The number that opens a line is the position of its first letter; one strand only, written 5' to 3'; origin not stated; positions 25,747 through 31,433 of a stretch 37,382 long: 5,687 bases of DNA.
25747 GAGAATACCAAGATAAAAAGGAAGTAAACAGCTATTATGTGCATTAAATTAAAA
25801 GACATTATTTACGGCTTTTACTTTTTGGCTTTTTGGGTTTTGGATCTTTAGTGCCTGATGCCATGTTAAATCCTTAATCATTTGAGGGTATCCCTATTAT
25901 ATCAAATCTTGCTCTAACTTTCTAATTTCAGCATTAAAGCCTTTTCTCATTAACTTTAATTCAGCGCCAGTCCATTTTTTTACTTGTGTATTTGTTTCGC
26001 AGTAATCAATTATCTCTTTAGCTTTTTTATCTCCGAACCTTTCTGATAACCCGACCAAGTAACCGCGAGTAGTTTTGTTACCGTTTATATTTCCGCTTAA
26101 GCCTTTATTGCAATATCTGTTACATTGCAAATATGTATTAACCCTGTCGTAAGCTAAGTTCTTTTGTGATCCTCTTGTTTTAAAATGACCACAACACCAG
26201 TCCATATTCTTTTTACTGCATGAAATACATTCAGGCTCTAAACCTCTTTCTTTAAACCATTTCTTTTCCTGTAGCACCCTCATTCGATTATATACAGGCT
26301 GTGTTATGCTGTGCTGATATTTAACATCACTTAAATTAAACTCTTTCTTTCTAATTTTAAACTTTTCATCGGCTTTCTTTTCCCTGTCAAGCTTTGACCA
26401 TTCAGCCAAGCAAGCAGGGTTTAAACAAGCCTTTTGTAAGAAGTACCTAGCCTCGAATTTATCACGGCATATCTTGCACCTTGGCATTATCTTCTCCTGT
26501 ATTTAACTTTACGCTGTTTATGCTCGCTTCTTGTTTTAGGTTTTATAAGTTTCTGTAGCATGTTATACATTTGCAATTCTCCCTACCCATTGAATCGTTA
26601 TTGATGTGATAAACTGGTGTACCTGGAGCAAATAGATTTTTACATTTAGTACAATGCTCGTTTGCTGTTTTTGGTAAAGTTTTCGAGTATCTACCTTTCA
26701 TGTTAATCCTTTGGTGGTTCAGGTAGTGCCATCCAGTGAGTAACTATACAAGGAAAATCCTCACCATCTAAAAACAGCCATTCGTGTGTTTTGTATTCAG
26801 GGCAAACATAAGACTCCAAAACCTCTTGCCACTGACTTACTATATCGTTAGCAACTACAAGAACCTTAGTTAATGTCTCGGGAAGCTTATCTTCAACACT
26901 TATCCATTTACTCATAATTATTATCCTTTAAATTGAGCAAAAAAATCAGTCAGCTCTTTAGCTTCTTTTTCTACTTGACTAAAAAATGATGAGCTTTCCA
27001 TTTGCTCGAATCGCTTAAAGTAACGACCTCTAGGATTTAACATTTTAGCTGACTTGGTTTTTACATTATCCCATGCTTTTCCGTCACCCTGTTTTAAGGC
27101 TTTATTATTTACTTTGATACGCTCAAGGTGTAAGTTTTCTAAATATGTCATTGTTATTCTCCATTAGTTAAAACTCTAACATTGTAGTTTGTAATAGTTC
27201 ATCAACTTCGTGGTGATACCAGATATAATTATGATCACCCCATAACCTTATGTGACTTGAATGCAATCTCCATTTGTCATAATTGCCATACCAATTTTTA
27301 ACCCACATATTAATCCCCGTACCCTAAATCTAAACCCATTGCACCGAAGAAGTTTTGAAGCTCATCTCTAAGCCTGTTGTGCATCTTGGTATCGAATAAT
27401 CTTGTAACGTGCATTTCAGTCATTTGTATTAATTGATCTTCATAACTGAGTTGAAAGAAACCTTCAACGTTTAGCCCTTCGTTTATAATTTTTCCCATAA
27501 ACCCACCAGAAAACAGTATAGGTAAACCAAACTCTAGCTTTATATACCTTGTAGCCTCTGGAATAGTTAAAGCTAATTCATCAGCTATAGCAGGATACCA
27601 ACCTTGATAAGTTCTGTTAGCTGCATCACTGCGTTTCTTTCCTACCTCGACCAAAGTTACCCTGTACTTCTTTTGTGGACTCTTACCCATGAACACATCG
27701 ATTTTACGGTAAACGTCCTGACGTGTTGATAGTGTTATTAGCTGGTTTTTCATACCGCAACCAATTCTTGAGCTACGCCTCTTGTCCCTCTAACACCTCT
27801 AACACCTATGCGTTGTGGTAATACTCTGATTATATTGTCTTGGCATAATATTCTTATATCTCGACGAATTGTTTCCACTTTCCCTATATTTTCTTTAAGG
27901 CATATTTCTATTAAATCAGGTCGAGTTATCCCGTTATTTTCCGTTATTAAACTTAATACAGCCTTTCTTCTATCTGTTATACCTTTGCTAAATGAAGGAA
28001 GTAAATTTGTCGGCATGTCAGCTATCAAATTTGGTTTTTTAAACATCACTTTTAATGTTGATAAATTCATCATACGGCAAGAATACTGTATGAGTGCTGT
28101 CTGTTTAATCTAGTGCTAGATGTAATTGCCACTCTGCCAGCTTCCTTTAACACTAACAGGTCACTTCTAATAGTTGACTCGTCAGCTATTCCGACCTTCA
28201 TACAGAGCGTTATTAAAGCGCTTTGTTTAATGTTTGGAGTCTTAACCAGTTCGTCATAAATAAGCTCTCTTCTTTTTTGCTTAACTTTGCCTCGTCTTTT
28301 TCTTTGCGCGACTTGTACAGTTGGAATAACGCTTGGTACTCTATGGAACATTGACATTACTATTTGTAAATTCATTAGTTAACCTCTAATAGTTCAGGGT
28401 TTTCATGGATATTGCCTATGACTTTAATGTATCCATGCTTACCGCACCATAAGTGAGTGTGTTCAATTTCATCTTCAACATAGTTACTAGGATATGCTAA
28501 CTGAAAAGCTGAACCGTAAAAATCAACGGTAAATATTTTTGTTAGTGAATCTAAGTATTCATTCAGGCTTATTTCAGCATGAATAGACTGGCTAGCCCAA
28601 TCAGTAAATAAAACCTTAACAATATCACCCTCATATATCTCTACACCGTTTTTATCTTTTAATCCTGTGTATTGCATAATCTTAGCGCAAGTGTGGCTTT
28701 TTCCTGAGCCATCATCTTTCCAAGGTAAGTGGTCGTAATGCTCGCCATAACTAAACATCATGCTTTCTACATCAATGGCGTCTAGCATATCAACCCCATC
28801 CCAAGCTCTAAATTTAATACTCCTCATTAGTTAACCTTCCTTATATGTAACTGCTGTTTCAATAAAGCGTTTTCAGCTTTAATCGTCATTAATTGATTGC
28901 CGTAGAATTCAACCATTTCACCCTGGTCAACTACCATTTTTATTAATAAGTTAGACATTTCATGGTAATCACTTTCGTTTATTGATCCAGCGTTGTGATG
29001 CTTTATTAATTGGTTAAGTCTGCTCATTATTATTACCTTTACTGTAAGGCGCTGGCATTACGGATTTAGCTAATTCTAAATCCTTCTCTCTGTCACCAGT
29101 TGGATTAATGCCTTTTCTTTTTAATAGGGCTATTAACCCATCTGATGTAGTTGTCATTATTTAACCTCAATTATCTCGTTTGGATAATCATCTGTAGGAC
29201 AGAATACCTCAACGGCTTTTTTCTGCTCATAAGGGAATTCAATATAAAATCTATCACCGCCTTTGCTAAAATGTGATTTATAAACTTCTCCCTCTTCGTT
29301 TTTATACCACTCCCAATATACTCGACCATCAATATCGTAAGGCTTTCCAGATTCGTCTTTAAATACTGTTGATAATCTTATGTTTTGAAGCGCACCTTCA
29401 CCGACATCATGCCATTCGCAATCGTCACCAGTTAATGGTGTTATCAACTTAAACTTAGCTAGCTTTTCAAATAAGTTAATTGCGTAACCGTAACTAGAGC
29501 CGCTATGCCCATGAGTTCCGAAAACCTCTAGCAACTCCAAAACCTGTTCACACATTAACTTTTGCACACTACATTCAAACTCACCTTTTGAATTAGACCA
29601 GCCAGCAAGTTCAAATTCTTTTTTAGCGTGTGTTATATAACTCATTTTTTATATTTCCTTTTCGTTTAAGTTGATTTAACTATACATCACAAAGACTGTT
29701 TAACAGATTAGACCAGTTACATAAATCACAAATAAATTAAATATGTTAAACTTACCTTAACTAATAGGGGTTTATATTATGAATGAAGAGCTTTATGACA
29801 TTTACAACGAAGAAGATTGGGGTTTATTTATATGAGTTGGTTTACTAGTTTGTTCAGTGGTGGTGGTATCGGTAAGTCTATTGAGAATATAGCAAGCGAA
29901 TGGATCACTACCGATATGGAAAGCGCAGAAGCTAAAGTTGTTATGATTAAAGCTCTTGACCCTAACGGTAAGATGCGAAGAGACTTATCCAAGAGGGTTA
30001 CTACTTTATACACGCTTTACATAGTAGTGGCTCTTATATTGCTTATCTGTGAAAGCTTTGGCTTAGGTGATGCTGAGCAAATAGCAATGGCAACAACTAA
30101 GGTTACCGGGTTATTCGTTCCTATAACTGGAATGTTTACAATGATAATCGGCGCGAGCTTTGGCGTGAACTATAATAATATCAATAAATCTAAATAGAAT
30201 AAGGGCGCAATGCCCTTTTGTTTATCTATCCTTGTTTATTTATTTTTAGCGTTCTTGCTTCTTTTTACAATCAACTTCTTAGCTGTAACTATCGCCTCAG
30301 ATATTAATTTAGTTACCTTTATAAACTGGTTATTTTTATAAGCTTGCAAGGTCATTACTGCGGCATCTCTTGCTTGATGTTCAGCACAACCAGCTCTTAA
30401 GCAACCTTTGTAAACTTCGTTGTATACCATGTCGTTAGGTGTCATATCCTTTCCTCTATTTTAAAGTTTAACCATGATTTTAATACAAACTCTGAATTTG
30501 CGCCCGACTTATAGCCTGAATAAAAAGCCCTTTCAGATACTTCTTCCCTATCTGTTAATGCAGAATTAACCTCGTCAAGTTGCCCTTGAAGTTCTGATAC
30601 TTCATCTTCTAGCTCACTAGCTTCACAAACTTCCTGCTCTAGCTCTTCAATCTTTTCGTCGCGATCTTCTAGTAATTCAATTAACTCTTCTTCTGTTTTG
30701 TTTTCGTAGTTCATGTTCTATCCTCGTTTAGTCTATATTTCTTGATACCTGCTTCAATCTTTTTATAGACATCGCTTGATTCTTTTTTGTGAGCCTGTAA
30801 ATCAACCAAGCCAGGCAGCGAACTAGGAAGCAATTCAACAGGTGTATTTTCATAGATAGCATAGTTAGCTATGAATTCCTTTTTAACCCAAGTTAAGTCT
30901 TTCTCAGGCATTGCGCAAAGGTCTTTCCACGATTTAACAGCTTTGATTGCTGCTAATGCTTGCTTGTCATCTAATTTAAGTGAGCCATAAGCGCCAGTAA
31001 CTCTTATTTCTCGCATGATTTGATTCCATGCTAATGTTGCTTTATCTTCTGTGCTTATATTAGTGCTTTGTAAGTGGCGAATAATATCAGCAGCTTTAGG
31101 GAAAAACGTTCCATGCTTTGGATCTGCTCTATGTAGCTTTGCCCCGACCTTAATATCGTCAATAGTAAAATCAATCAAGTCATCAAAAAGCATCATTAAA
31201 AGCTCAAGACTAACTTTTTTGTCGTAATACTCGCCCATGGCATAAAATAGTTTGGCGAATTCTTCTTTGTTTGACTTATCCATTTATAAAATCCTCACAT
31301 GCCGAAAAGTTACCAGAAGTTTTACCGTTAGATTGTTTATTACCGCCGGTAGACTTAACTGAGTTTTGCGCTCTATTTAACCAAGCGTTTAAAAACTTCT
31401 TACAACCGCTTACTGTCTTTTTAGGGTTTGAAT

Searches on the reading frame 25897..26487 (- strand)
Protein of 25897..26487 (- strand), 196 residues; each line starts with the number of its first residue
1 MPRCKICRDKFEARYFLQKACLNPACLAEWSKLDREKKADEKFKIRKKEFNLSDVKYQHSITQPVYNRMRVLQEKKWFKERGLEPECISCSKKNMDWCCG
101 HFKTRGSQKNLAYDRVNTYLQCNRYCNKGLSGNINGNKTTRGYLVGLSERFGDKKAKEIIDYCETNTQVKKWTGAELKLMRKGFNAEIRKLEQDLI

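Call 57: search_protein_families(library=phrogs, proteins=[window:25897-26487:-], max_evalue=0.001)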
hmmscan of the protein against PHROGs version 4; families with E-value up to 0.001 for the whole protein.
window:25897-26487:- (196 aa): 2 families
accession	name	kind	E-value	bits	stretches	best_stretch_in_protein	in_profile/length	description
phrog_171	-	DNA, RNA and nucleotide metabolism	1.3e-19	72.1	1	3-194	40-224/452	NinG/ Rap DNA junction specific endonuclease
phrog_12986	-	unknown function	1.8e-07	32.4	1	3-121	8-129/130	-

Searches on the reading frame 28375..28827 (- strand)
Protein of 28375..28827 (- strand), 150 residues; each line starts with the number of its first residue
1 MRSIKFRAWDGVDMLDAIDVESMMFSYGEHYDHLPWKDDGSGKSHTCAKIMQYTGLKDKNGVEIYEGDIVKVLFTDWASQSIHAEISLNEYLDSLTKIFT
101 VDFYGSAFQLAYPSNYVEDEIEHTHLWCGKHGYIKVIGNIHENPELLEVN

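Call 57: search_protein_families(library=phrogs, proteins=[window:28375-28827:-], max_evalue=0.001)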
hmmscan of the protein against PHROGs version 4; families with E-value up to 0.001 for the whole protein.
window:28375-28827:- (150 aa): 5 families
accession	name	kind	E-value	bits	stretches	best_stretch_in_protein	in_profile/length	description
phrog_98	-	unknown function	9.2e-33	114.5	1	1-149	25-152/208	-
phrog_8684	-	unknown function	1.2e-16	62.1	1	50-149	61-162/164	-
phrog_24347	-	unknown function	2.5e-09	37.7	1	4-75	133-197/245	-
phrog_9246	-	unknown function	1.4e-05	26.2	1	3-72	2-75/82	-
phrog_9107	-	unknown function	2.9e-05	24.7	1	5-74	10-83/209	-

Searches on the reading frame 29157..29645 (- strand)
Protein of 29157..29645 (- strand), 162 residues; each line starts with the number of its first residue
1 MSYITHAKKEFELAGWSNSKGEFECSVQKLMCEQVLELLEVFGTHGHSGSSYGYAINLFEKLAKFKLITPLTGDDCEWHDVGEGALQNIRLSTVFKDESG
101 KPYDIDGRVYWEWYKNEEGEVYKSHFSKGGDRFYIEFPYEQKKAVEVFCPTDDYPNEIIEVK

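Call 57: search_protein_families(library=phrogs, proteins=[window:29157-29645:-], max_evalue=0.001)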
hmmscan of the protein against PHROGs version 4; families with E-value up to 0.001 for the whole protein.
window:29157-29645:- (162 aa): 1 family
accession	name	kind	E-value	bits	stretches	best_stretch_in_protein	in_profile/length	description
phrog_14697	-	unknown function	5.4e-05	23.8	1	33-104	134-212/244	-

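Call 106: search_protein_families(library=pfam, proteins=[window:29157-29645:-], max_evalue=0.01)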
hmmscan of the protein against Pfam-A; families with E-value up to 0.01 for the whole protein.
window:29157-29645:- (162 aa): 1 family
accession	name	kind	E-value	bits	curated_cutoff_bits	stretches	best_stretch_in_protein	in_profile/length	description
PF25185.1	Tad3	-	3.2e-34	117.7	27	1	1-112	1-109/119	Type I Thoeris inhibitor Tad3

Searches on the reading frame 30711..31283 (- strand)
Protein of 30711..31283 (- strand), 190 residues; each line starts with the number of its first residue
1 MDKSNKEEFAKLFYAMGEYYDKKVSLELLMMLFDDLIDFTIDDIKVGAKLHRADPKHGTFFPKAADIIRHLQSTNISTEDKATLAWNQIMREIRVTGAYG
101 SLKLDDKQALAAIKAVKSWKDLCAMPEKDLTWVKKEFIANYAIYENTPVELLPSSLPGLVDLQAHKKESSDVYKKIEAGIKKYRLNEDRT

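Call 56: search_protein_families(library=pfam, proteins=[window:30711-31283:-], max_evalue=0.01)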
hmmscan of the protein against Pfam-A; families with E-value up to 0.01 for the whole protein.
window:30711-31283:- (190 aa): 1 family
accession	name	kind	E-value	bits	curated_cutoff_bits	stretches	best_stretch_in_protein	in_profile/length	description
PF20081.4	DUF6475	-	7.1e-07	30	28.5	1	104-167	3-67/90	Domain of unknown function (DUF6475)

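Call 57: search_protein_families(library=phrogs, proteins=[window:30711-31283:-], max_evalue=0.001)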
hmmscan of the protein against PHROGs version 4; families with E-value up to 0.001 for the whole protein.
window:30711-31283:- (190 aa): 2 families
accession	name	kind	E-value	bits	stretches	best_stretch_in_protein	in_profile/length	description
phrog_10105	-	unknown function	1.5e-47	162.8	1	1-172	1-173/210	-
phrog_9804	-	unknown function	0.00035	21.3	1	29-142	36-148/214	-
